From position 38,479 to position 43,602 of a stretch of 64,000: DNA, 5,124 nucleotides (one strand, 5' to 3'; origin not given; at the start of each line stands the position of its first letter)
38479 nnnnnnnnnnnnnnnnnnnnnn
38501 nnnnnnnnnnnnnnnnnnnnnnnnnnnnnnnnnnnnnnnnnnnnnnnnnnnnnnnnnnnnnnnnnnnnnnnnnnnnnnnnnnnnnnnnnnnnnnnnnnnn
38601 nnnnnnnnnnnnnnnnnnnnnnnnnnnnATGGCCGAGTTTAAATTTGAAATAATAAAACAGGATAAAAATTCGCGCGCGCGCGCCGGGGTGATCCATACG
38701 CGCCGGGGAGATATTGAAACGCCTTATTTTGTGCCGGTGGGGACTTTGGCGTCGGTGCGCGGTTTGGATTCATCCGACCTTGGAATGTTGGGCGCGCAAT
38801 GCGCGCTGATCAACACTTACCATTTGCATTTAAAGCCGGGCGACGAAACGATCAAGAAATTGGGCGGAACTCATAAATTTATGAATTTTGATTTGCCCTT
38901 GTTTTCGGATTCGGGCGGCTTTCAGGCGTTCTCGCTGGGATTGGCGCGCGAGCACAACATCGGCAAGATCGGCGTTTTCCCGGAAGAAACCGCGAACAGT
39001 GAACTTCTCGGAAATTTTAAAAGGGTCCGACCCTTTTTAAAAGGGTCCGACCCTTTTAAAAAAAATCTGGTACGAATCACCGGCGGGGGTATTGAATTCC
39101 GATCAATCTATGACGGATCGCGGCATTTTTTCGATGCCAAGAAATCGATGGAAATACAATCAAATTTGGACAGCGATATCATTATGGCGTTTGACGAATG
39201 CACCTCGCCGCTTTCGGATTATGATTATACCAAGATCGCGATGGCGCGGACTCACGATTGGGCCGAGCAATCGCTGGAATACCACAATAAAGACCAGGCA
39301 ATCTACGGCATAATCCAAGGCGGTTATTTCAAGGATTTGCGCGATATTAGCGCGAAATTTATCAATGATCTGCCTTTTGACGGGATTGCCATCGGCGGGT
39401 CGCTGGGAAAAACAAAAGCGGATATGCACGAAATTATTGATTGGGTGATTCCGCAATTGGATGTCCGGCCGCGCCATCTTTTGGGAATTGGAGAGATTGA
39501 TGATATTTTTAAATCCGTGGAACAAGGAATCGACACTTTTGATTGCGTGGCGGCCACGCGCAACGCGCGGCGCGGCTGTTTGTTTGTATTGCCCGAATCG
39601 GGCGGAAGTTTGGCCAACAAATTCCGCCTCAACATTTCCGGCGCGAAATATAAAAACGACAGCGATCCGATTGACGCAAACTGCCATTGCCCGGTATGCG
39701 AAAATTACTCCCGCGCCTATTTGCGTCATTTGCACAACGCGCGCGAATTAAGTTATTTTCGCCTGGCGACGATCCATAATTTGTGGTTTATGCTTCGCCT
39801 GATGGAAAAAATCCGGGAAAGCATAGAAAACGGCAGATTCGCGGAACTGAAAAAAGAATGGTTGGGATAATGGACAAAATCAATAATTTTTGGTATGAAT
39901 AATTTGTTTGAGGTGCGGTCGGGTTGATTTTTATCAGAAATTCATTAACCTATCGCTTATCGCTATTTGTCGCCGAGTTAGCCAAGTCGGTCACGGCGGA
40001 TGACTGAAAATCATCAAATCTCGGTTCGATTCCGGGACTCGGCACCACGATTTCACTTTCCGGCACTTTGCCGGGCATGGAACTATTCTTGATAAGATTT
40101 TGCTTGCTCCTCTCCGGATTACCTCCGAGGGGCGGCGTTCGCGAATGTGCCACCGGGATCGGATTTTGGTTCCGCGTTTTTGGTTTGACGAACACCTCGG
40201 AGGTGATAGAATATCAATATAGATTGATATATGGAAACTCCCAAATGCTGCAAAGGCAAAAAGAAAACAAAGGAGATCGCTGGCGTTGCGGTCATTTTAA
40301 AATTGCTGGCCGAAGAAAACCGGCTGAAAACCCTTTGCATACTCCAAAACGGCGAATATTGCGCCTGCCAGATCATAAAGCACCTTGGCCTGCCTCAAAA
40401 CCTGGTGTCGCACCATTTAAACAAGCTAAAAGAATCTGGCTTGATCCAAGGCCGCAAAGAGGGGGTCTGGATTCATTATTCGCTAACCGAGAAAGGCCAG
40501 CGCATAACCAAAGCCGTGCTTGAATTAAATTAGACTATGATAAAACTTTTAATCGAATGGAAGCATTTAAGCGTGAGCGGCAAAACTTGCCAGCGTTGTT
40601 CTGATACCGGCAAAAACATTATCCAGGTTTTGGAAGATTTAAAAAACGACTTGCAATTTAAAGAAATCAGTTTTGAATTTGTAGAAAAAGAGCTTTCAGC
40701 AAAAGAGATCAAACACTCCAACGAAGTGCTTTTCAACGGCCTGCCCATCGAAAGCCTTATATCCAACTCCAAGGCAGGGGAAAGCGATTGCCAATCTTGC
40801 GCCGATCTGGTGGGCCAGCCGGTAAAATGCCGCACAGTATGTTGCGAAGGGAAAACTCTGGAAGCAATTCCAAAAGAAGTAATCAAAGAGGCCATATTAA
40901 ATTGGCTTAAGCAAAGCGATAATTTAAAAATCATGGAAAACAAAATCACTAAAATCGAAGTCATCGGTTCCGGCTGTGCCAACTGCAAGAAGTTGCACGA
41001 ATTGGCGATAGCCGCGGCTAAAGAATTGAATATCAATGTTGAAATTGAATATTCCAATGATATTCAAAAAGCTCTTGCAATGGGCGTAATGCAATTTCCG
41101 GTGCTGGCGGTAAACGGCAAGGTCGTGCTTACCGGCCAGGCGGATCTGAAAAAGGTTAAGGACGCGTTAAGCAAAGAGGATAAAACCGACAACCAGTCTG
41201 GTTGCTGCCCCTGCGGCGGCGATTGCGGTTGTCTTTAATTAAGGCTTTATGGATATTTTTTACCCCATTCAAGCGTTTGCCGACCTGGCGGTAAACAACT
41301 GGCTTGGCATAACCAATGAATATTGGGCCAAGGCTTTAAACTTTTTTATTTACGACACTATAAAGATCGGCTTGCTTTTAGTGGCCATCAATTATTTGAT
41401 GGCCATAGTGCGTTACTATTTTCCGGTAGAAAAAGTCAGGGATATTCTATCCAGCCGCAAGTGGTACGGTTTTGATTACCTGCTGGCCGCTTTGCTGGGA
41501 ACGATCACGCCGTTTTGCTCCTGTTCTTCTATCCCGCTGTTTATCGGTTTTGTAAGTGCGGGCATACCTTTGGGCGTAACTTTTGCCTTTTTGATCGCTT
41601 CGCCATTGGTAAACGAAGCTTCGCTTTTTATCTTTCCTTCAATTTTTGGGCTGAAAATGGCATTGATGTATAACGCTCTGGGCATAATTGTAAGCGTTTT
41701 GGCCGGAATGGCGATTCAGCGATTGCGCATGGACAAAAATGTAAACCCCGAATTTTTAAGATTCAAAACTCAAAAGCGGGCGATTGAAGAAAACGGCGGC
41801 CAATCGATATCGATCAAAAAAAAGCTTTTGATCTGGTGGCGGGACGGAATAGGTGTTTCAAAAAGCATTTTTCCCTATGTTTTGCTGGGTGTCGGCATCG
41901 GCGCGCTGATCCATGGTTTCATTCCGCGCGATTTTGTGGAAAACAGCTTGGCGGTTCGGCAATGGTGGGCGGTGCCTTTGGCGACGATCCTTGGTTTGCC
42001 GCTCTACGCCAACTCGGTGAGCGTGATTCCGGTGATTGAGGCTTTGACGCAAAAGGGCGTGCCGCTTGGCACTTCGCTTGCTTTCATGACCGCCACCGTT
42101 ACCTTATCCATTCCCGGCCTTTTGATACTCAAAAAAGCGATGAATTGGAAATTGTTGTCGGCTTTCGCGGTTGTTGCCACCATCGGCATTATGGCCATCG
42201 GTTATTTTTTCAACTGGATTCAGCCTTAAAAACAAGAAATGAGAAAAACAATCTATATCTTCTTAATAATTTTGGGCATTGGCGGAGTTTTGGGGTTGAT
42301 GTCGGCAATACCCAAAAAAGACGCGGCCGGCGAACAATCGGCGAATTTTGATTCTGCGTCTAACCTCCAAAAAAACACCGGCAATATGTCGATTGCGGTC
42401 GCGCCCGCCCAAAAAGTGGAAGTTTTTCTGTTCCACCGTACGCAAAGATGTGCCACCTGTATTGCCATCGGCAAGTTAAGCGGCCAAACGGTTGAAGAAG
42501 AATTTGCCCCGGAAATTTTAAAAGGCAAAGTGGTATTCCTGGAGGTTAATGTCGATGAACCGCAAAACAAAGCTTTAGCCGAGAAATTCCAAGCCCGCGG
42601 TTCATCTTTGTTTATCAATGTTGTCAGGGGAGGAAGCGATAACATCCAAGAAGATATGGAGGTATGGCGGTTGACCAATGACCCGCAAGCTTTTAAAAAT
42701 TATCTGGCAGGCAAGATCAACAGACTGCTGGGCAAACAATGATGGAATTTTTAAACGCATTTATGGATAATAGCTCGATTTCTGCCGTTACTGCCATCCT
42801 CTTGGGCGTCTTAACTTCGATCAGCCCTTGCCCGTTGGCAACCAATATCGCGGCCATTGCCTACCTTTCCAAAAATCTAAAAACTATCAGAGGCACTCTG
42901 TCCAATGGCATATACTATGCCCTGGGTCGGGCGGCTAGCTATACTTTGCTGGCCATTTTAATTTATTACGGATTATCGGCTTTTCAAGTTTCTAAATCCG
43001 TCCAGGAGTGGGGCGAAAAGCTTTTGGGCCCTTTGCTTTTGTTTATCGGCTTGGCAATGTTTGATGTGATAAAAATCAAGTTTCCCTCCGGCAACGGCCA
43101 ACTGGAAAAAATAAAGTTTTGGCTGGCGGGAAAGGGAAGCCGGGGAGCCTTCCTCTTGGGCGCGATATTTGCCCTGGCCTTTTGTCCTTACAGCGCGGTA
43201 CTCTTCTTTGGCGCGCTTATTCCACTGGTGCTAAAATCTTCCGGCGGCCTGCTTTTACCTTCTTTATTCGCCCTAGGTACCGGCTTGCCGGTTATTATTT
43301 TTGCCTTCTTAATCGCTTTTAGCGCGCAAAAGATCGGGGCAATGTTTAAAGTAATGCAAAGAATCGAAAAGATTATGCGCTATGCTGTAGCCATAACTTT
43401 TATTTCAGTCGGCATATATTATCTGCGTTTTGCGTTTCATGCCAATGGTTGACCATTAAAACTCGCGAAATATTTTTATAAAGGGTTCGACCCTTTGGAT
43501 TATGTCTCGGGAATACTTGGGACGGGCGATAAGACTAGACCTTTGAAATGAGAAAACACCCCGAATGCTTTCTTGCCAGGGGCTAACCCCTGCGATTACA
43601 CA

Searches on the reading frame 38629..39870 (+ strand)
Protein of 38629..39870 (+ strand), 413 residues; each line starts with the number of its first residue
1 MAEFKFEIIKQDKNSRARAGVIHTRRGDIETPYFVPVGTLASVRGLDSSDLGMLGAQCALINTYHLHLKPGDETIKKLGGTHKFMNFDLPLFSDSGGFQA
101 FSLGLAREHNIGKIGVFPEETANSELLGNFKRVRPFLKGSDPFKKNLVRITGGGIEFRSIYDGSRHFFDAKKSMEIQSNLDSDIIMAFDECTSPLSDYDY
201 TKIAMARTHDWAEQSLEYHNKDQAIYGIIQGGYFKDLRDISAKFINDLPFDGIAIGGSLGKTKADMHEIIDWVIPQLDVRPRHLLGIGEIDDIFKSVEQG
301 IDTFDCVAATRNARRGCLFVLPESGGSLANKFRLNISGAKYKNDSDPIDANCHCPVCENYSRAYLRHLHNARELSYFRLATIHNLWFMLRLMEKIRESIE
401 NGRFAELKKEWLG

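Call 73: search_protein_families(library=pfam, proteins=[window:38629-39870:+], max_evalue=0.001)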
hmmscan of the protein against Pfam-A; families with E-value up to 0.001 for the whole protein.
window:38629-39870:+ (413 aa): 1 family
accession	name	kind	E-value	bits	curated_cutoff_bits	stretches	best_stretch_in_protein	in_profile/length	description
PF01702.25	TGT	-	8.9e-126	420.2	26.3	2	134-412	75-352/357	Queuine tRNA-ribosyltransferase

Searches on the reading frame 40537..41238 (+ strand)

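Call 73: search_protein_families(library=pfam, proteins=[window:40537-41238:+], max_evalue=0.001)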
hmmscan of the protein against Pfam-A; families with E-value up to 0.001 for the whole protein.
window:40537-41238:+ (233 aa): 2 families
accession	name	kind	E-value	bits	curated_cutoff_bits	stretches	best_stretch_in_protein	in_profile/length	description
PF10865.14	DUF2703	-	1.4e-31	109.5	23.6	1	5-120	2-120/120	Domain of unknown function (DUF2703)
PF13192.12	Thioredoxin_3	-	1.1e-18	67.4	24.8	1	139-206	2-70/76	Thioredoxin domain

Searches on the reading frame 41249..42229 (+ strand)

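Call 73: search_protein_families(library=pfam, proteins=[window:41249-42229:+], max_evalue=0.001)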
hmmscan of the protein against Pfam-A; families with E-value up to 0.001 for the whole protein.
window:41249-42229:+ (326 aa): 1 family
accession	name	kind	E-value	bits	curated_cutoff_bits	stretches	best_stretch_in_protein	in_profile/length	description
PF03773.19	ArsP_1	-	5.9e-58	196.8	32.3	1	26-322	2-293/294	Predicted permease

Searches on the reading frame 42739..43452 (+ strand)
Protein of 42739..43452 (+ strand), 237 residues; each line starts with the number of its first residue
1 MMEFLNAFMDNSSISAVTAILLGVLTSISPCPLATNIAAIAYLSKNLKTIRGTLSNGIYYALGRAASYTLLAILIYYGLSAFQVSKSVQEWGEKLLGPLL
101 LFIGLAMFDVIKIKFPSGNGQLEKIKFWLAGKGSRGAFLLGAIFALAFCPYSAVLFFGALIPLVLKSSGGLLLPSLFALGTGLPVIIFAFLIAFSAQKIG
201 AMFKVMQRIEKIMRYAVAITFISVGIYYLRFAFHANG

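Call 73: search_protein_families(library=pfam, proteins=[window:42739-43452:+], max_evalue=0.001)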
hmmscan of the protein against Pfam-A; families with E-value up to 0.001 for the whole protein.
window:42739-43452:+ (237 aa): 1 family
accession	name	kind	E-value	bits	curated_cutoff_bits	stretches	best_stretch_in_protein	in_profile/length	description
PF13386.12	DsbD_2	-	7.3e-19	68.9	24.9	1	18-225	1-197/199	Cytochrome C biogenesis protein transmembrane region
